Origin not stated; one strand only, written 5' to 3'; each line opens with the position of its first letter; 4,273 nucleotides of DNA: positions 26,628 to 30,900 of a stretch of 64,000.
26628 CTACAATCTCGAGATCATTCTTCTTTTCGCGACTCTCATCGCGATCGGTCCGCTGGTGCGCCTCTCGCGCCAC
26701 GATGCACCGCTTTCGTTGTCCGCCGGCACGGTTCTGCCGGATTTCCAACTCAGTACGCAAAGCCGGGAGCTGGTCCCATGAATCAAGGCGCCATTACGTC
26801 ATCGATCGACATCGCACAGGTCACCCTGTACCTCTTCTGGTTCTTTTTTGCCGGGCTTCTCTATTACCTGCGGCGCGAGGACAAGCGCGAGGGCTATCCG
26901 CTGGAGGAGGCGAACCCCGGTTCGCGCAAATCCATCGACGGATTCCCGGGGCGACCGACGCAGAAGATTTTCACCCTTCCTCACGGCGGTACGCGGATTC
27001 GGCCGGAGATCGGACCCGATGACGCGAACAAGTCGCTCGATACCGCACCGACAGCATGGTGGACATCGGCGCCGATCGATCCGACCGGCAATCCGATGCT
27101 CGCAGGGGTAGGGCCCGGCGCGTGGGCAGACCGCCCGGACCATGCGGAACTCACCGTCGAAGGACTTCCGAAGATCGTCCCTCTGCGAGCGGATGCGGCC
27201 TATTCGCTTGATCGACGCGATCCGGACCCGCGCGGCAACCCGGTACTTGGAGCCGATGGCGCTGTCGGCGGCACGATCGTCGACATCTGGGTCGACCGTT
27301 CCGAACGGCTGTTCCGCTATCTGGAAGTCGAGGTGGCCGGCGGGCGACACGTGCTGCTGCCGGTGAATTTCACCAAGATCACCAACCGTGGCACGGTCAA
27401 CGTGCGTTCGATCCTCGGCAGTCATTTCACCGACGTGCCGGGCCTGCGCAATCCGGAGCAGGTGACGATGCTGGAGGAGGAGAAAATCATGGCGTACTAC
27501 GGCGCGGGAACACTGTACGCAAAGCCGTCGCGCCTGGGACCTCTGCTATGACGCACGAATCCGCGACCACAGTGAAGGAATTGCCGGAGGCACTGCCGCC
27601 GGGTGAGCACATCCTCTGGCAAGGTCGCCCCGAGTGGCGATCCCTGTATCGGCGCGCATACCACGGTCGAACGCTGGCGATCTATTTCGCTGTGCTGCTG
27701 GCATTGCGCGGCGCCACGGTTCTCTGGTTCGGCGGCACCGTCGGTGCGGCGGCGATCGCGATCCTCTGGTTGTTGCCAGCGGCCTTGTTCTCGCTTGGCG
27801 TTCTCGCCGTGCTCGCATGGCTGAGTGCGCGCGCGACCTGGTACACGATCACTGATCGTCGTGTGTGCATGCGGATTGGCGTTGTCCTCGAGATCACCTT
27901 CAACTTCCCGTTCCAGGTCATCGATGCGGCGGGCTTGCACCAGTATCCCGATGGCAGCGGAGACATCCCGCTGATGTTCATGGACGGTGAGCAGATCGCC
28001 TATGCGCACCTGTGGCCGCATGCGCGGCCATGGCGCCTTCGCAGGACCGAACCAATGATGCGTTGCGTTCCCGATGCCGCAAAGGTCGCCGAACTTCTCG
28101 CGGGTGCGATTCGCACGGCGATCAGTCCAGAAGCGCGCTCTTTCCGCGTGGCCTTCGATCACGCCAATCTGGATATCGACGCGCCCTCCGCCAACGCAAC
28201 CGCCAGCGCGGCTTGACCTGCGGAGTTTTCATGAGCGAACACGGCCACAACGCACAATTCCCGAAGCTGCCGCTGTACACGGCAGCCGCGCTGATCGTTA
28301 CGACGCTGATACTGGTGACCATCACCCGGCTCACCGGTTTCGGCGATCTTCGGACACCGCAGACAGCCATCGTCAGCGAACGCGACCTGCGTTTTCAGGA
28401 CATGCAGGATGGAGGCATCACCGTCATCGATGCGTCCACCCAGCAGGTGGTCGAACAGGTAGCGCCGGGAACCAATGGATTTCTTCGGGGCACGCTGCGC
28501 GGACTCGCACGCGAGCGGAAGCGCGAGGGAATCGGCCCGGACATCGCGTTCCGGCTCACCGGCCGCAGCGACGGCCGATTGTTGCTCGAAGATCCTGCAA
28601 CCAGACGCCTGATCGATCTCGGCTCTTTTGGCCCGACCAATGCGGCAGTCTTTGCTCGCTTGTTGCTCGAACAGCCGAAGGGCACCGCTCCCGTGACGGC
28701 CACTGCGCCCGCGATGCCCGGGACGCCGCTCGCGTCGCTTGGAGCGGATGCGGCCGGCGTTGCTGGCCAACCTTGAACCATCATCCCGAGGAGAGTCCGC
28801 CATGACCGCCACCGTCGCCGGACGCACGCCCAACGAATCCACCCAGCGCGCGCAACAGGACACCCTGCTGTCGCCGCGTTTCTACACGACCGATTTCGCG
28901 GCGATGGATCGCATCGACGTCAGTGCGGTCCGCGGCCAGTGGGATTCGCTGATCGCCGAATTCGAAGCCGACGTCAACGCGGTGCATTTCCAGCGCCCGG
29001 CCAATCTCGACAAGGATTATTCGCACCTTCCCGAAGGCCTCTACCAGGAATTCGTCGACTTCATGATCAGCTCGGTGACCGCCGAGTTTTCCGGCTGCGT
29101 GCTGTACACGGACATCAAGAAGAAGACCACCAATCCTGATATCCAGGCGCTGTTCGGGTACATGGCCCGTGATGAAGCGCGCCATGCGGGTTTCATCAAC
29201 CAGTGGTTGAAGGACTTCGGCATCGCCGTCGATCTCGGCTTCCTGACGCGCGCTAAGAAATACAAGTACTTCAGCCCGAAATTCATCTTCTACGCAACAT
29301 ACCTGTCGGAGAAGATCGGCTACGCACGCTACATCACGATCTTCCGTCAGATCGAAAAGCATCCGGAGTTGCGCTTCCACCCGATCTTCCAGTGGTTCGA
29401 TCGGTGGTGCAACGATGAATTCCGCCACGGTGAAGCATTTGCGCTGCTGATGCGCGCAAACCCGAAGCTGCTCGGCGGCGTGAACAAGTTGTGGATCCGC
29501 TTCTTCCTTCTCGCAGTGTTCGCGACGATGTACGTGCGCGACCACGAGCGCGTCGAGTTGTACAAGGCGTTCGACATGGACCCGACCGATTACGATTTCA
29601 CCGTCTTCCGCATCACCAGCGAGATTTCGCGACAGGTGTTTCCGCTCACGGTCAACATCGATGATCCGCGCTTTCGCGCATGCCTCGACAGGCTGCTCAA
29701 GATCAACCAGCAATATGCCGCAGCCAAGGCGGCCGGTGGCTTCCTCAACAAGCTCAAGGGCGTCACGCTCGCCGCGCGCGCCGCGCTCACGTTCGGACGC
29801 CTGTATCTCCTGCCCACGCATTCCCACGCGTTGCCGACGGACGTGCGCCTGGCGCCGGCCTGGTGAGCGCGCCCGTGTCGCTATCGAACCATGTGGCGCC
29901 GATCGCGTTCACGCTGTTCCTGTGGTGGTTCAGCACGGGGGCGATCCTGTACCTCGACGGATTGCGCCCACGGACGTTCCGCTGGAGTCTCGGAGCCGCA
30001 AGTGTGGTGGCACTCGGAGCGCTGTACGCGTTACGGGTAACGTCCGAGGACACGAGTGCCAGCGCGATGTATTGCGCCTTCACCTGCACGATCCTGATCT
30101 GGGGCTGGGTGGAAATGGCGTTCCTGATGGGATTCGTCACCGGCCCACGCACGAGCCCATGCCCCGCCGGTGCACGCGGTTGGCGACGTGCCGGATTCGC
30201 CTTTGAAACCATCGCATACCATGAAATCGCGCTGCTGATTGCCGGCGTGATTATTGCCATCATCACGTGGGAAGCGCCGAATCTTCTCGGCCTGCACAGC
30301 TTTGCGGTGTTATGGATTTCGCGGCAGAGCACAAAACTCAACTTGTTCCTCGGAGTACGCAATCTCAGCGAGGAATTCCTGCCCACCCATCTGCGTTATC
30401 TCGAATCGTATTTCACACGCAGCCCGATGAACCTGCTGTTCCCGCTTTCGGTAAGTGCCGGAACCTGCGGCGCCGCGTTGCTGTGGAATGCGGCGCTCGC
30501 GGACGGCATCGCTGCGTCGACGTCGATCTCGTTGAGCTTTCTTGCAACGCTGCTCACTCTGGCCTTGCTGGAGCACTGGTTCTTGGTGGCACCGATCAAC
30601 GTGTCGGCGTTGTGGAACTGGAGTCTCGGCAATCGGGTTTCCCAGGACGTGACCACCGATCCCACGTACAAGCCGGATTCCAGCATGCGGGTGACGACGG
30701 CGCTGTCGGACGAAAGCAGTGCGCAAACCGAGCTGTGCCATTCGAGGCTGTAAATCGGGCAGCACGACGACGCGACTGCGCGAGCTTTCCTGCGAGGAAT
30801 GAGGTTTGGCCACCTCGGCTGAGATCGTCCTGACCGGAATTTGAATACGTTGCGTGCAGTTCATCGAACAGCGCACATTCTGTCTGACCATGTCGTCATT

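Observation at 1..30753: Anoxygenic photosynthesis gene cluster in a Xanthomonadales (Dokdonella-like) chromosome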

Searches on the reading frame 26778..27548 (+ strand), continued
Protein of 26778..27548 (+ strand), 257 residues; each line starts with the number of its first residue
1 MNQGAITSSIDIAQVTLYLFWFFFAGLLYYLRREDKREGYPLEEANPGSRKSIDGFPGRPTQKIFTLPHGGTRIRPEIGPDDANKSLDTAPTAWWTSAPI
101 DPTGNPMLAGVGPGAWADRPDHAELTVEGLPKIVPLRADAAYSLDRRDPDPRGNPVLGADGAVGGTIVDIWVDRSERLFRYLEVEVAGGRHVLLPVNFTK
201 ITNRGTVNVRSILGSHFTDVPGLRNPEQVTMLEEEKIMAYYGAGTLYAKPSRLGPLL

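Call 66: find_homologous_proteins(query=window:26778-27548:+, max_evalue=1e-60)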
Query window:26778-27548:+ (257 aa): 4247 proteins with E <= 1e-60 among 6290 candidates; the best 120 are listed.
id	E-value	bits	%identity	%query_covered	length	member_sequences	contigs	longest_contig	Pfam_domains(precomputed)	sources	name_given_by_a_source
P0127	1.6e-172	590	100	100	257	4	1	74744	PF05239.22,PF03967.19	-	-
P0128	8.9e-148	509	85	100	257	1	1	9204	PF05239.22,PF03967.19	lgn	-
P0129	6.9e-142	490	84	100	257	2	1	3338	PF05239.22,PF03967.19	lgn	-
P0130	3.8e-123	428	73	100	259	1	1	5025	PF05239.22,PF03967.19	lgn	-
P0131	6.9e-119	414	71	100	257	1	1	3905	PF05239.22,PF03967.19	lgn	-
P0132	2.7e-117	409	71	100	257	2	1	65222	PF05239.22,PF03967.19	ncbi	-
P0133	1.0e-116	407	70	100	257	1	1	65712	PF05239.22,PF03967.19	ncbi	ncbi:MAG: photosynthetic reaction center subunit H [Panacagrimonas sp.]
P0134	9.9e-115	400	70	100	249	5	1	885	PF05239.22,PF03967.19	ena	-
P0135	2.3e-114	399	69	100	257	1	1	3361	PF05239.22,PF03967.19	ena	-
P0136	2.1e-113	396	68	100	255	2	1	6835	PF05239.22,PF03967.19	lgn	-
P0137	2.2e-113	396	70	100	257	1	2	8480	PF05239.22,PF03967.19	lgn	-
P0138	1.5e-112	393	69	100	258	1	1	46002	PF05239.22,PF03967.19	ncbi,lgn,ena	-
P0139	3.4e-112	392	68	100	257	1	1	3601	PF05239.22,PF03967.19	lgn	-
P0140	2.6e-111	389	67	99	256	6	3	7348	PF05239.22,PF03967.19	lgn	-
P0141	1.4e-110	387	68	100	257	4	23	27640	PF05239.22,PF03967.19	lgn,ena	-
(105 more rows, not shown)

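Call 67: find_encoding_contigs(protein=P0128, flank=10000, max_places=4)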
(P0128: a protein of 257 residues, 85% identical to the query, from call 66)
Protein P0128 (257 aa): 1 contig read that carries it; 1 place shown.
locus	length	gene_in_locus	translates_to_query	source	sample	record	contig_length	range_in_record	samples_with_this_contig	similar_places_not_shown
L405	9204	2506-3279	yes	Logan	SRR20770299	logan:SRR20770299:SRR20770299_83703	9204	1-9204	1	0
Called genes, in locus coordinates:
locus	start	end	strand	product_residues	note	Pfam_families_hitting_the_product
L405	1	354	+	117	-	?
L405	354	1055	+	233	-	PF13489:Methyltransf_23, PF05175:MTS (weak), PF08241:Methyltransf_11, PF08242:Methyltransf_12, PF13649:Methyltransf_25, PF13847:Methyltransf_31, PF07109:Mg-por_mtran_C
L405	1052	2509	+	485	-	PF07690:MFS_1, PF03209:PUCC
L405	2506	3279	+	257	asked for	PF03967:PRCH, PF05239:PRC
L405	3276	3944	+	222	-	PF03703:bPH_2 (weak)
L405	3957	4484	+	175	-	PF27124:PuhC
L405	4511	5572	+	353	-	PF02915:Rubrerythrin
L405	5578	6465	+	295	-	PF12291:DUF3623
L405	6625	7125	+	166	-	PF06146:PsiE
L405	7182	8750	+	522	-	PF00034:Cytochrom_C, PF13442:Cytochrome_CBB3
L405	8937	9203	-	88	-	?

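Call 68: list_cluster_members(proteins=[P0127])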
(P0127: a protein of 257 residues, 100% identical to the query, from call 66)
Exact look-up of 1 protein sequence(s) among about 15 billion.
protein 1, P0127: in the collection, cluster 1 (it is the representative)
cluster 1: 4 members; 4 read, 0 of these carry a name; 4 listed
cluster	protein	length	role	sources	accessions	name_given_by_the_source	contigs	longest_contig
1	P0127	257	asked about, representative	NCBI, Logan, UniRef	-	-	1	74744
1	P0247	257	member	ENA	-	-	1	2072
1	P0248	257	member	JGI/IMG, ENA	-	-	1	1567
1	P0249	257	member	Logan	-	-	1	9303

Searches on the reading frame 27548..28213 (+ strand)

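Call 8: search_protein_families(library=ncbifam, proteins=[window:27548-28213:+], max_evalue=0.00001)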
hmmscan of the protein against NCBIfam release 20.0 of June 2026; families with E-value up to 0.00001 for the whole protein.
window:27548-28213:+ (222 aa): 1 family
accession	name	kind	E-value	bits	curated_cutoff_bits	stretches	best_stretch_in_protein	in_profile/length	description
NF040894.1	puhB_PGC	equivalog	4.3e-66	222.1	110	1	5-176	5-176/176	photosynthetic complex putative assembly protein PuhB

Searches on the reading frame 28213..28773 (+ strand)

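Call 8: search_protein_families(library=ncbifam, proteins=[window:28213-28773:+], max_evalue=0.00001)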
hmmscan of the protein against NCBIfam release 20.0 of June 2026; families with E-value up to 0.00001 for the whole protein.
window:28213-28773:+ (187 aa): 1 family
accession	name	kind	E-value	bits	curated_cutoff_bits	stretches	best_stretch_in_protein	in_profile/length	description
TIGR03054.2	photo_alph_chp1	equivalog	8.3e-49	165.4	55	1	16-151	1-137/138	photosynthetic complex assembly protein PuhC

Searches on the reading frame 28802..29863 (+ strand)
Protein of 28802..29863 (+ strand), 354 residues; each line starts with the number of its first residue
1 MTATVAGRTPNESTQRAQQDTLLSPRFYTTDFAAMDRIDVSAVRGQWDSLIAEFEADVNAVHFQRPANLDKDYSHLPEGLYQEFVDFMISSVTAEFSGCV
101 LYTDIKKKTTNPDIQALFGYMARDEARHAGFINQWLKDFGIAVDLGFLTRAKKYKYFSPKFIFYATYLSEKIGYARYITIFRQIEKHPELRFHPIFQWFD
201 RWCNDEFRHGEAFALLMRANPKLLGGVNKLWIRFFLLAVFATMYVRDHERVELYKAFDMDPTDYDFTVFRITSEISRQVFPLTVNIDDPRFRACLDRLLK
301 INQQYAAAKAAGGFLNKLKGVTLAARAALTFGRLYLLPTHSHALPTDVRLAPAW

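Call 8: search_protein_families(library=ncbifam, proteins=[window:28802-29863:+], max_evalue=0.00001)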
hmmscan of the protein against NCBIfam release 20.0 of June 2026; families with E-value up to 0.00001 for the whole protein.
window:28802-29863:+ (354 aa): 2 families
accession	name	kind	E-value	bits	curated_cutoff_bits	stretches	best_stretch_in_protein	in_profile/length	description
NF010172.0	PRK13654.1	subfamily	2.6e-147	490.7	391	1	8-349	14-359/361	magnesium-protoporphyrin IX monomethyl ester cyclase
TIGR02029.1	AcsF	equivalog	1.1e-144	481.7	192.5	1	11-341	1-336/337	magnesium-protoporphyrin IX monomethyl ester (oxidative) cyclase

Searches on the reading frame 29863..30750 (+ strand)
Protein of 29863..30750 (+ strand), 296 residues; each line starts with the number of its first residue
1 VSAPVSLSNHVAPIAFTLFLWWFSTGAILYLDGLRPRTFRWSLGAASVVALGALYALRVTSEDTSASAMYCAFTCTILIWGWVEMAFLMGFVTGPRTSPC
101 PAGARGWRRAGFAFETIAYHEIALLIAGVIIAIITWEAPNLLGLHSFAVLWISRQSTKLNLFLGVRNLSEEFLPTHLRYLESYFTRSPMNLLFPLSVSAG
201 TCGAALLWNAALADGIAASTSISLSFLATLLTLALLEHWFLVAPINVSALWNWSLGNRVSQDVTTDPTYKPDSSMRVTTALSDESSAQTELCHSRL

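Call 8: search_protein_families(library=ncbifam, proteins=[window:29863-30750:+], max_evalue=0.00001)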
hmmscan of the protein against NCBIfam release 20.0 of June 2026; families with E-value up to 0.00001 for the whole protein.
window:29863-30750:+ (296 aa): 1 family
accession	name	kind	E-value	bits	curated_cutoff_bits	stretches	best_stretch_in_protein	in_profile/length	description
TIGR03055.1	photo_alph_chp2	equivalog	1.2e-83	280.3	164.05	1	14-255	3-245/245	putative photosynthetic complex assembly protein PuhE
